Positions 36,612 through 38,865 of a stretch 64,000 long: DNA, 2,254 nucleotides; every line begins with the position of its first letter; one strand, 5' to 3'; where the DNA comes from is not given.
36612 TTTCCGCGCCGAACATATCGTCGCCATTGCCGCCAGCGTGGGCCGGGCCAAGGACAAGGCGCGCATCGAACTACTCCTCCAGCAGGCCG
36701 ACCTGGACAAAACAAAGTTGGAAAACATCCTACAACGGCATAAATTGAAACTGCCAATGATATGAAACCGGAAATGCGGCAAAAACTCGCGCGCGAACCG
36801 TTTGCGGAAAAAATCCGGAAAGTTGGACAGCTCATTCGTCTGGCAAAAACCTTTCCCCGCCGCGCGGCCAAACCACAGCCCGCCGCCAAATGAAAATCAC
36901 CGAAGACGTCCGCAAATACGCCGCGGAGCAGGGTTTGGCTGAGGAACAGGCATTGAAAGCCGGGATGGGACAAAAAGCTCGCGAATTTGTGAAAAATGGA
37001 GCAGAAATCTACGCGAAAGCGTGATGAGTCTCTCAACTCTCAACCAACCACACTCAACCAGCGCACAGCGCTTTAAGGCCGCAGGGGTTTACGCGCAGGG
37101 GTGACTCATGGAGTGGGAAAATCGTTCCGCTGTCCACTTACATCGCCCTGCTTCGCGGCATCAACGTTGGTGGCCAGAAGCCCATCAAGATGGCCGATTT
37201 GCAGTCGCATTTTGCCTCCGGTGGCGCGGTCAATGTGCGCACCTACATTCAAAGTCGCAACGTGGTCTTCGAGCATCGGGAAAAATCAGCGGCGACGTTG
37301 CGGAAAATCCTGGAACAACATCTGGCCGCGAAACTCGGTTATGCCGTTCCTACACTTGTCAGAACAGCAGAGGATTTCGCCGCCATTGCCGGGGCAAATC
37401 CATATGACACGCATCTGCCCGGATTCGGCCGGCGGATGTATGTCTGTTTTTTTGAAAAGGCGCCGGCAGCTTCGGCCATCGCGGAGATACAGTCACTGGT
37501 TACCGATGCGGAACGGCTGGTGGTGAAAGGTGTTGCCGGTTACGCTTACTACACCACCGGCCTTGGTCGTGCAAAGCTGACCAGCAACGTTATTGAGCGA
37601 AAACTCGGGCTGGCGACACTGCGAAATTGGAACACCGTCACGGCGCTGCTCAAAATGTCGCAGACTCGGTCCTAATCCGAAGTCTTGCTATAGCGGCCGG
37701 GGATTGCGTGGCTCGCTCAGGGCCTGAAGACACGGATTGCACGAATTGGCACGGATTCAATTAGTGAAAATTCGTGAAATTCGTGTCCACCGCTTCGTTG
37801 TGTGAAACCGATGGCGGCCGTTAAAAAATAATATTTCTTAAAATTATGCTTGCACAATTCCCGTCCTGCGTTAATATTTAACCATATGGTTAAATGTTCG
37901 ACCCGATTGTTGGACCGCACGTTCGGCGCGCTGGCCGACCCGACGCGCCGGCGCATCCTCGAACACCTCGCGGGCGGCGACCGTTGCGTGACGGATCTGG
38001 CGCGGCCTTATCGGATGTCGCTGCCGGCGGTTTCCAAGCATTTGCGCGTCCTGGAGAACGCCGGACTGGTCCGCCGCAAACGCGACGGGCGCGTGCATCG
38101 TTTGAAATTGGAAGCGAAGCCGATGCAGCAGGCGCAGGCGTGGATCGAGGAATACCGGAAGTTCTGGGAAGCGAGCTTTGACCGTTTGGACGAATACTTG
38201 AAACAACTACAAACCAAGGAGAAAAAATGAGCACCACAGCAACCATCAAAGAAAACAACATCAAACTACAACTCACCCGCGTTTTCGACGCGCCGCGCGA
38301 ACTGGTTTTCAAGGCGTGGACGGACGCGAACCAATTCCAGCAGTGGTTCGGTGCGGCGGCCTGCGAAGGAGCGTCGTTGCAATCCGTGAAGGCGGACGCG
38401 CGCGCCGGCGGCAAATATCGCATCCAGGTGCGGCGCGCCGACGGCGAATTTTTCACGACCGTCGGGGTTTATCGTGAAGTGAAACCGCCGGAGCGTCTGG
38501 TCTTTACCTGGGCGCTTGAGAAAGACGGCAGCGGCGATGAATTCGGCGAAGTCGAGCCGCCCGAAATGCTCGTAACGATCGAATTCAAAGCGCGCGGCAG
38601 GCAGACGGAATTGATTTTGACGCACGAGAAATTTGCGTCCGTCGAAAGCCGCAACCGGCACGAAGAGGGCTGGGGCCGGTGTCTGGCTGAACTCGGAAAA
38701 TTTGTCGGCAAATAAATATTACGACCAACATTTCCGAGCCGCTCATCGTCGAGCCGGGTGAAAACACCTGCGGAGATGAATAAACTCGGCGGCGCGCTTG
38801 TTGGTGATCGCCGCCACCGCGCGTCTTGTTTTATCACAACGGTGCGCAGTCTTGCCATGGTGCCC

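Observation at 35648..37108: Stack of mini-cassettes at the thiC 3' end, each closed by a copy of the thiC tail, plus a displaced 135-bp thiC 3' end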

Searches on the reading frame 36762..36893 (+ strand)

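Call 6: search_protein_families(library=pfam, proteins=[window:36762-36893:+], max_evalue=0.1)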
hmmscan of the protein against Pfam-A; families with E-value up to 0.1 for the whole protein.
window:36762-36893:+ (43 aa): 1 family
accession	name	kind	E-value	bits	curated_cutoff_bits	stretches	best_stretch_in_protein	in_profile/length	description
PF12153.13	CAP18_C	-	0.032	14.5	20.5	1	10-26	7-23/28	LPS binding domain of CAP18 (C terminal)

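Call 7: search_protein_families(library=ncbifam, proteins=[window:36762-36893:+], max_evalue=0.1)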
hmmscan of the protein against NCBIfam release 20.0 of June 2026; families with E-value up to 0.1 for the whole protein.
window:36762-36893:+ (43 aa): 0 families

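Call 61: search_protein_families(library=padloc, proteins=[window:36762-36890:+], max_evalue=0.01)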
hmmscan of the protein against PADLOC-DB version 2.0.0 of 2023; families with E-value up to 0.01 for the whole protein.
window:36762-36890:+ (43 aa): 0 families

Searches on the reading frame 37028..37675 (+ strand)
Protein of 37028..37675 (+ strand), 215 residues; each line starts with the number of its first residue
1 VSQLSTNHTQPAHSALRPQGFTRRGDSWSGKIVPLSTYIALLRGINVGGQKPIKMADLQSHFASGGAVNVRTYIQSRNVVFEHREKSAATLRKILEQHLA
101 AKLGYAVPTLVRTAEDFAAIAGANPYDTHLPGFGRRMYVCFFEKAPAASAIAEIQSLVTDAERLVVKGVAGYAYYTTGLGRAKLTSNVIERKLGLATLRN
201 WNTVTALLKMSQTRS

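Call 6: search_protein_families(library=pfam, proteins=[window:37028-37675:+], max_evalue=0.1)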
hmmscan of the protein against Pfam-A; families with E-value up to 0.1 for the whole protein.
window:37028-37675:+ (215 aa): 3 families
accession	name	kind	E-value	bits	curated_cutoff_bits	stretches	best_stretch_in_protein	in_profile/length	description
PF08002.16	DUF1697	-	5.3e-36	124.5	24.4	1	36-169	2-134/137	Protein of unknown function (DUF1697)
PF11502.13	BCL9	-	0.007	16.6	25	1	82-94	8-20/39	B-cell lymphoma 9 protein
PF17297.7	PEPCK_N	-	0.072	13.1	23.8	0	134-166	100-132/218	Phosphoenolpyruvate carboxykinase N-terminal domain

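Call 7: search_protein_families(library=ncbifam, proteins=[window:37028-37675:+], max_evalue=0.1)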
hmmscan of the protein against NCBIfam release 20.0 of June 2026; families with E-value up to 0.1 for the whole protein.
window:37028-37675:+ (215 aa): 1 family
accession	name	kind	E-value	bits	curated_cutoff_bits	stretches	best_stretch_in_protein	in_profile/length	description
TIGR03728.1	glyco_access_1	hypoth_equivalog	0.065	12.7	290.75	0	133-169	106-142/265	SP_1767 family glycosyltransferase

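Call 61: search_protein_families(library=padloc, proteins=[window:37130-37672:+], max_evalue=0.01)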
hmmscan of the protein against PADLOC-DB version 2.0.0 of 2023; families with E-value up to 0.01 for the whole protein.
window:37130-37672:+ (181 aa): 0 families

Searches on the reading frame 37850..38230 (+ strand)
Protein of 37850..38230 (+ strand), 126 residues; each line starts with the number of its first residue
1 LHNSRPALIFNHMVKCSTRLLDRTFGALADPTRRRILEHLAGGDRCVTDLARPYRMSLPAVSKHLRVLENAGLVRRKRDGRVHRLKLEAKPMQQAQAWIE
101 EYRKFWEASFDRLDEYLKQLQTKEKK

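Call 6: search_protein_families(library=pfam, proteins=[window:37850-38230:+], max_evalue=0.1)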
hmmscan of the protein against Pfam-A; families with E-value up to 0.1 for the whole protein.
window:37850-38230:+ (126 aa): 14 families
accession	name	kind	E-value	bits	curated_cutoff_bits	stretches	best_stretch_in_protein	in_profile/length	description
PF01022.26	HTH_5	-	2.6e-15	56.5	22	1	30-75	1-46/47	Bacterial regulatory protein, arsR family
PF12840.13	HTH_20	-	2.2e-11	44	27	1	28-75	1-49/51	Helix-turn-helix domain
PF12802.13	MarR_2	-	3.2e-06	27.7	27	1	32-84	6-60/61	MarR family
PF09339.16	HTH_IclR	-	1.2e-05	25.4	22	1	35-76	7-50/52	IclR helix-turn-helix domain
PF13412.12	HTH_24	-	2.1e-05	24.4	21.9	1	30-75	2-48/48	Winged helix-turn-helix DNA-binding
PF25212.1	HVO_A0114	-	6.4e-05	23.1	27.6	1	30-87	21-79/84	HVO_A0114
PF01047.28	MarR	-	0.00046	20.5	24.6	1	47-79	20-52/59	MarR family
PF08461.16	HTH_12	-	0.01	16.2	21.4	1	52-80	26-54/66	Ribonuclease R winged-helix domain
PF25213.1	HVO_A0261_N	-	0.013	15.8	35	1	31-81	11-60/86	HVO_A0261 N-terminal domain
PF24035.1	DUF7344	-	0.025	15.4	27.8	0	25-52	1-28/76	Domain of unknown function (DUF7344)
PF17782.7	DprA_WH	-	0.028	14.9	22.9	1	29-78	10-59/61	DprA winged helix domain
PF24270.1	HTH_Cmi2_C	-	0.044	14.5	27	1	35-80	79-124/125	Cmi2, C-terminal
PF13545.12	HTH_Crp_2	-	0.055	13.9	27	1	49-85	27-62/70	Crp-like helix-turn-helix domain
PF01638.23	HxlR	-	0.098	13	20.8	0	35-78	9-53/91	HxlR-like helix-turn-helix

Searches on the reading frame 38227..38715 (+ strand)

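Call 6: search_protein_families(library=pfam, proteins=[window:38227-38715:+], max_evalue=0.1)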
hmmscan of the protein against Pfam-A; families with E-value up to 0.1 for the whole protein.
window:38227-38715:+ (162 aa): 3 families
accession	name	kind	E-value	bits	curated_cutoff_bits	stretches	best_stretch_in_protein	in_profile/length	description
PF08327.17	AHSA1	-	4.1e-32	111.5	22.1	1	21-160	1-124/125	Activator of Hsp90 ATPase homolog 1-like protein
PF10604.15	Polyketide_cyc2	-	0.00036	21.3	27.4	1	12-107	2-100/142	Polyketide cyclase / dehydrase and lipid transport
PF03364.25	Polyketide_cyc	-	0.011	16.4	23.4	1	21-113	2-88/126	Polyketide cyclase / dehydrase and lipid transport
